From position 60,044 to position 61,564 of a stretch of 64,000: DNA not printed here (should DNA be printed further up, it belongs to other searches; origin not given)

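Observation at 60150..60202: Second perfect CRP box inside the STAND gene 3' end, implying an internal promoter and a leaderless start for the orphan gene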

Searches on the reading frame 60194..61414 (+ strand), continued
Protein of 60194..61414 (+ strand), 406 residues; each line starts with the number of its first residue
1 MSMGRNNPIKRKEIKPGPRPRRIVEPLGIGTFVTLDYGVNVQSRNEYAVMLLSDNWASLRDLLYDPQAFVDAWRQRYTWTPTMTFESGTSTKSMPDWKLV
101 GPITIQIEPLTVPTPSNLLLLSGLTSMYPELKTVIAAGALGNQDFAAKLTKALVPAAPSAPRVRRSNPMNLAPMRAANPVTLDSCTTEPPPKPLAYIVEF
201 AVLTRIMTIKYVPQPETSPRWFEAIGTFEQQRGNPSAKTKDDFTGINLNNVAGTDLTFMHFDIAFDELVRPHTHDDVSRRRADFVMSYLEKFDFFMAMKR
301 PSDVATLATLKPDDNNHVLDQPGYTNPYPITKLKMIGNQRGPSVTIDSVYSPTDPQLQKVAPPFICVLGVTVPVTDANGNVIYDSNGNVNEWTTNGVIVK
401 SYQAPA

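Call 64: fold_search(model_id=the predicted structure, library=pdb)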
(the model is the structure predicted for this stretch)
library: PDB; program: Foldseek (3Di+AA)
matches with E <= 10: 268; with E <= 0.001: 0
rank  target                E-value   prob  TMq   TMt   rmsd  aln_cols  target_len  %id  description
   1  1nm3_A                2.7e-01  0.03  0.09  0.12  17.3       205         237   11  Crystal structure of Heamophilus influenza hybrid-Prx5 (released 2003-03-25)
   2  7rcd_A                2.9e-01  0.03  0.08  0.11  18.1       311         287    9  Second stage reengineered variant of I-OnuI targeting human PD1 gene with activity enhancing substitutions (released 2022-06-29)
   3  5t2h_A                3.3e-01  0.04  0.10  0.11  18.2       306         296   10  Engineered variant of I-OnuI meganuclease targeting the Human TCRa gene; harbors 43 point mutations relative to wild-t (released 2017-05-03)
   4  9dei_P                5.3e-01  0.03  0.07  0.16  13.3       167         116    7  Trypanosoma brucei mitochondrial RNA-editing catalytic complex 1, U-deletion (RECC1) (released 2026-01-21)
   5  5w25_B                5.6e-01  0.05  0.06  0.05  11.9        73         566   16  Crystal structure of Aspartyl-tRNA synthetase from Mycobacterium tuberculosis complexed with L-Aspartic Acid (released 2017-06-14)
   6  5t8d_A                5.6e-01  0.04  0.09  0.11  18.1       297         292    9  Engineered variant of I-OnuI meganuclease targeting the HIV integrase gene; harbors 47 point mutations relative to wil (released 2017-05-03)
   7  3mpc_A                8.0e-01  0.04  0.07  0.22  15.3       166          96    8  The crystal structure of a Fn3-like protein from Clostridium thermocellum (released 2010-08-11)
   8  4wj3_M                9.6e-01  0.04  0.06  0.05  12.1        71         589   15  Crystal structure of the asparagine transamidosome from Pseudomonas aeruginosa (released 2014-12-31)
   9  1efw_A                9.6e-01  0.03  0.05  0.04  12.5        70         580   16  Crystal structure of aspartyl-tRNA synthetase from Thermus thermophilus complexed to tRNAasp from Escherichia coli (released 2000-06-19)
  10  1usy_A                1.2e+00  0.02  0.10  0.13  17.2       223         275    8  ATP phosphoribosyl transferase (HisG:HisZ) complex from Thermotoga maritima (released 2004-12-15)
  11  5v0q_A                1.4e+00  0.02  0.09  0.11  17.9       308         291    9  Original engineered variant of I-OnuI meganuclease targeting the HIV integrase gene; harbors 49 point mutations relati (released 2017-09-27)
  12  9dei_J                1.5e+00  0.03  0.09  0.19  12.9       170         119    8  Trypanosoma brucei mitochondrial RNA-editing catalytic complex 1, U-deletion (RECC1) (released 2026-01-21)
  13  3stb_C                1.5e+00  0.02  0.07  0.18  15.2       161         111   11  A complex of two editosome proteins and two nanobodies (released 2011-11-02)
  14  5t2n_A                1.5e+00  0.02  0.08  0.11  17.9       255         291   10  Engineered variant of I-OnuI meganuclease targeting the Anopheles AGAP007280 gene; harbors 38 point mutations relative (released 2017-05-03)
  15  6uw0_B                1.5e+00  0.02  0.09  0.11  18.8       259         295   10  Engineered variant of I-OnuI meganuclease with improved thermostability and fully altered specificity targeting choler (released 2019-12-18)
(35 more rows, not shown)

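Call 70: fold_search(model_id=the predicted structure, library=viral)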
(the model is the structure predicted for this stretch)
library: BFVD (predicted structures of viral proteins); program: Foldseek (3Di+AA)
matches with E <= 10: 282; with E <= 0.001: 0
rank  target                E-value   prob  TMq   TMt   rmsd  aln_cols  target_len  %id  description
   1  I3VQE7                1.6e-01  0.02  0.07  0.09  15.7       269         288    5  B149.15 [miniopterid betaherpesvirus 1]
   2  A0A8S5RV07            3.2e-01  0.04  0.09  0.14  13.6       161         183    9  Single stranded DNA binding protein [Siphoviridae sp. ctHip2]
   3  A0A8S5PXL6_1          4.1e-01  0.02  0.08  0.05  15.7       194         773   10  Uncharacterized protein [Myoviridae sp. ctgsk7]
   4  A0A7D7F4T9            5.9e-01  0.06  0.10  0.24  15.3       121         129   12  (no name in the UniProt tables at hand)
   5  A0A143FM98            7.5e-01  0.04  0.08  0.12  15.3       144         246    9  (no name in the UniProt tables at hand)
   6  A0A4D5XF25            7.5e-01  0.02  0.09  0.10  20.0       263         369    8  Uncharacterized protein [Mimivirus LCMiAC02]
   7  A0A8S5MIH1            7.5e-01  0.02  0.09  0.08  17.6       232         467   14  Uncharacterized protein [Myoviridae sp. ct9Ns12]
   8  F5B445                9.5e-01  0.04  0.06  0.15  16.6        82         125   12  (no name in the UniProt tables at hand)
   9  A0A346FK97            1.0e+00  0.06  0.07  0.24  11.9        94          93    7  Uncharacterized protein [Synechococcus virus S-PRM1]
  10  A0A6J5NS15            1.1e+00  0.02  0.07  0.12  17.4       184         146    8  Ssb Single-stranded DNA-binding protein [uncultured Caudovirales phage]
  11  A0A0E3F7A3            1.1e+00  0.07  0.07  0.18  11.7        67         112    9  Putative LAGLIDADG homing endonuclease [Synechococcus phage ACG-2014f_Syn7803C8]
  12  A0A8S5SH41            1.1e+00  0.01  0.07  0.06  21.9       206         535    4  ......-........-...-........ exonuclease RecJ [Siphoviridae sp. ctBCr48]
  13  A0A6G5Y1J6            1.2e+00  0.07  0.12  0.28  12.6       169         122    9  (no name in the UniProt tables at hand)
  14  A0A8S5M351            1.4e+00  0.09  0.10  0.16  15.9       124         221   13  Uncharacterized protein [Siphoviridae sp. ctQJR51]
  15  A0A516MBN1            1.5e+00  0.05  0.09  0.07  18.0       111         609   13  (no name in the UniProt tables at hand)
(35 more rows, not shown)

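Call 72: find_related_loci(query=A6, collection=genome_contigs, flank=6000)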
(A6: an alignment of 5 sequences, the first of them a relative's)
Query A6 (413 aa) in genome_contigs; peptide patterns used: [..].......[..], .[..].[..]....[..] (x = any residue, [..] = any of these).
52 stretches matched a pattern; 3 encode a relative of the query (tblastn E <= 1e-3); 3 distinct loci.
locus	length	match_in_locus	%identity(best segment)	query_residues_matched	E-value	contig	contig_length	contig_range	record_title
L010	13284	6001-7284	55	3-412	2e-138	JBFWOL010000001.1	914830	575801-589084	MAG: Fimbriimonadaceae bacterium isolate CA_2019_TPBF_135 NODE_40_length_914830_cov_36.916996_TPBF, whole genome shotgun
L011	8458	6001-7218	46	5-412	2e-100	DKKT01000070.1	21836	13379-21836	MAG TPA_asm: Chthonomonas sp. UBA6659 UBA6659_contig_1555, whole genome shotgun sequence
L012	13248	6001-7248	39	20-412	7e-87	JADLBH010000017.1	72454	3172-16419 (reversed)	MAG: Fimbriimonadaceae bacterium isolate SJ155 c_000000511250, whole genome shotgun sequence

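Call 74: search_protein_families(library=pfam, proteins=[L010:3370-5940:+, L010:7312-7971:+, L010:1749-2501:+, L010:8072-8719:+, L009:7434-9953:+], max_evalue=0.001)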
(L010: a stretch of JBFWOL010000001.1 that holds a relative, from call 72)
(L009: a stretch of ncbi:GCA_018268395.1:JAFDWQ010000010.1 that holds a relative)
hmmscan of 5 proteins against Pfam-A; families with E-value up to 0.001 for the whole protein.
L010:3370-5940:+ (856 aa): 2 families
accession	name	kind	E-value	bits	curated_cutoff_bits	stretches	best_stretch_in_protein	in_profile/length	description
PF00211.25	Guanylate_cyc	-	1.1e-11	45.2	21.9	1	34-182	10-175/183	Adenylate and Guanylate cyclase catalytic domain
PF00931.28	NB-ARC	-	2e-05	24.4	23.5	1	223-420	4-213/248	NB-ARC domain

L010:7312-7971:+ (219 aa): 4 families
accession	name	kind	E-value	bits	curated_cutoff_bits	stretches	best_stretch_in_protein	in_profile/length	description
PF00027.35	cNMP_binding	-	5.1e-22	78.1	27.5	1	40-123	2-85/89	Cyclic nucleotide-binding domain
PF13545.12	HTH_Crp_2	-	1.2e-10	41.6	27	1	161-214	7-57/70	Crp-like helix-turn-helix domain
PF00325.26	Crp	-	2.9e-08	33.7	21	1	177-206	1-30/32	Bacterial regulatory proteins, crp family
PF12802.13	MarR_2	-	5.1e-06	27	27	1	178-215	19-57/61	MarR family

L010:1749-2501:+ (250 aa): 0 families

L010:8072-8719:+ (215 aa): 0 families

L009:7434-9953:+ (839 aa): 5 families
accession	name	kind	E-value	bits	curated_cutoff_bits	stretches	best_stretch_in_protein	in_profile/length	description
PF00211.25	Guanylate_cyc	-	1.3e-08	35.1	21.9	1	6-155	7-173/183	Adenylate and Guanylate cyclase catalytic domain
PF25199.1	nSTAND_NTPase5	-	4.6e-05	23.7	34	1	187-317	19-133/145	Novel STAND NTPase 5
PF13424.12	TPR_12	-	0.0004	21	30.1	1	609-675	5-73/77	Tetratricopeptide repeat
PF17874.7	TPR_MalT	-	0.0008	19.2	45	0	569-790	82-307/336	MalT-like TPR region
PF00931.28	NB-ARC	-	0.00087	19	23.5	0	201-245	8-55/248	NB-ARC domain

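Call 90: search_solved_structures(query=A8, max_evalue=0.01, show_alignments=1)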
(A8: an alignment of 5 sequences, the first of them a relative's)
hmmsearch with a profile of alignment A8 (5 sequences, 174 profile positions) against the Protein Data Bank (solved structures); distinct sequences matched with E-value up to 0.01: 26.
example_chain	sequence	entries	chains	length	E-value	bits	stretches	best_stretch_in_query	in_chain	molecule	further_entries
4wp9_A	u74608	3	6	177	7.4e-22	81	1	8-163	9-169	Ma1120 | Cyclase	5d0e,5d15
4wp8_A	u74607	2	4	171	1.3e-21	80.2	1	8-162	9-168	Ma1120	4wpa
4wp3_A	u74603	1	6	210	1.5e-21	80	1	10-163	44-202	Ma1120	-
3mr7_A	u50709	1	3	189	2.2e-21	79.5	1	4-164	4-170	Adenylate/guanylate cyclase/hydrolase, alpha/beta fold family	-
1fx2_A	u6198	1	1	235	1.1e-20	77.3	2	83-169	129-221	RECEPTOR-TYPE ADENYLATE CYCLASE GRESAG 4.1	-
1fx4_A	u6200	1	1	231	1.3e-19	73.7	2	84-168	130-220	RECEPTOR-TYPE ADENYLATE CYCLASE GRESAG 4.3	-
5d0g_A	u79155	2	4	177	9e-19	71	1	8-163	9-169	Cyclase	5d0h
1ybt_A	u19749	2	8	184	5.2e-18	68.5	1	6-161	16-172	hydrolase, alpha/beta hydrolase fold family | lipJ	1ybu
1y10_A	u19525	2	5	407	1e-12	51.2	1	52-170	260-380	Hypothetical protein Rv1264/MT1302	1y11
3r5g_A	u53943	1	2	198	7.9e-08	35.3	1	9-165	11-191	CyaB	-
2w01_A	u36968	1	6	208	1.1e-06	31.6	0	103-165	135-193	ADENYLATE CYCLASE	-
6fht_A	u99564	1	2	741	3.5e-06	30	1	6-164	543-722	Bacteriophytochrome,Adenylate cyclase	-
5mbg_A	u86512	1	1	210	8.1e-06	28.8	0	29-76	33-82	Beta subunit of photoactivated adenylyl cyclase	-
5x4t_A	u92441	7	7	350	1.1e-05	28.3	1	11-166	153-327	Photoactivated adenylyl cyclase | Family 3 adenylate cyclase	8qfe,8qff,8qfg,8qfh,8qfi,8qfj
9f1z_A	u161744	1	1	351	1.2e-05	28.3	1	11-166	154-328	Family 3 adenylate cyclase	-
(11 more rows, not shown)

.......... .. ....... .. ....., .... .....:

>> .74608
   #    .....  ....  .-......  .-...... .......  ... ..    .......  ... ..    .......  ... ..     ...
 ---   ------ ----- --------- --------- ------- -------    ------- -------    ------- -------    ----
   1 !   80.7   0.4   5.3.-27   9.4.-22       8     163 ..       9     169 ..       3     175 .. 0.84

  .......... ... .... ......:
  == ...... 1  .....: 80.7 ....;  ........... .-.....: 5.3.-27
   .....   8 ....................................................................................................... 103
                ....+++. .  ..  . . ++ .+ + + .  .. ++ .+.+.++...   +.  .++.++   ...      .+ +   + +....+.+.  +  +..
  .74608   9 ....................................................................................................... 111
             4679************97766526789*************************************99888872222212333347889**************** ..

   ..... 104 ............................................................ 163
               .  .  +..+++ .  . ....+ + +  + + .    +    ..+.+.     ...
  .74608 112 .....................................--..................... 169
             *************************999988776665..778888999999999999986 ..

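Call 92: find_encoding_contigs(protein=P0009, flank=6000, max_places=3)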
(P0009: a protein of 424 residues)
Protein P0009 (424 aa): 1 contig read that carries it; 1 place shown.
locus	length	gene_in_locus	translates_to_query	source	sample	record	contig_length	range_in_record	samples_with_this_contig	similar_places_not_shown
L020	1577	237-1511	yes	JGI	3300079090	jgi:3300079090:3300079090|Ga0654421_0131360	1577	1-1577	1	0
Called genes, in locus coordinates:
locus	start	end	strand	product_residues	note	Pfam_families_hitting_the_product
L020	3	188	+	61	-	?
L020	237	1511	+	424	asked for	-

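Call 100: find_encoding_contigs(protein=P0012, flank=5000, max_places=2)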
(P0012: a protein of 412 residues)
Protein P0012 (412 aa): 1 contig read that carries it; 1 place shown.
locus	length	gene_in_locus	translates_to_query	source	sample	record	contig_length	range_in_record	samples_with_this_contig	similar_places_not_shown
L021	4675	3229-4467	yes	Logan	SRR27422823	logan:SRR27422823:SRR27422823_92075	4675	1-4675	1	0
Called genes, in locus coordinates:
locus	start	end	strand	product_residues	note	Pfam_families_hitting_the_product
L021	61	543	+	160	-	PF00903:Glyoxalase, PF13669:Glyoxalase_4 (faint), PF18029:Glyoxalase_6, PF22677:Ble-like_N (weak)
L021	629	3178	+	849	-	PF00211:Guanylate_cyc, PF25872:HTH_77 (weak)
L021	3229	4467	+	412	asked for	-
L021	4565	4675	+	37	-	?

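Call 101: find_encoding_contigs(protein=P0017, flank=5000, max_places=2)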
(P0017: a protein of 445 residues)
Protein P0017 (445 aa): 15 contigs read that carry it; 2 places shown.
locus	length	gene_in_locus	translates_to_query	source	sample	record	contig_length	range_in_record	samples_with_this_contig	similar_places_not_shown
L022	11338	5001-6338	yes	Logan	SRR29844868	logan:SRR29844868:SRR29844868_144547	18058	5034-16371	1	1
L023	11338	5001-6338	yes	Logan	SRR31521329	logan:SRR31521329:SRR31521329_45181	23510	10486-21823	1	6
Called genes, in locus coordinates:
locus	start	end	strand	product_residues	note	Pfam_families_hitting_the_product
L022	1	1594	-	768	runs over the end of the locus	-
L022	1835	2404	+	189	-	PF12867:DinB_2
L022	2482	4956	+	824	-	PF00931:NB-ARC (weak), PF13191:AAA_16 (weak)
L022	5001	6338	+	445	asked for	-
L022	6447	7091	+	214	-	PF00027:cNMP_binding, PF13545:HTH_Crp_2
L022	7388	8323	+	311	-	-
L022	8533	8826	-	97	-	-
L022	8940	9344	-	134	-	-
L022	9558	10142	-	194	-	-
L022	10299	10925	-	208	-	-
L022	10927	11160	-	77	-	-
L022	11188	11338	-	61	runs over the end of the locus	-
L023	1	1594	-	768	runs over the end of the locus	-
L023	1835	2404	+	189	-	PF12867:DinB_2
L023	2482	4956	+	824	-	PF00931:NB-ARC (weak), PF13191:AAA_16 (weak)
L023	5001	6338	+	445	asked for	-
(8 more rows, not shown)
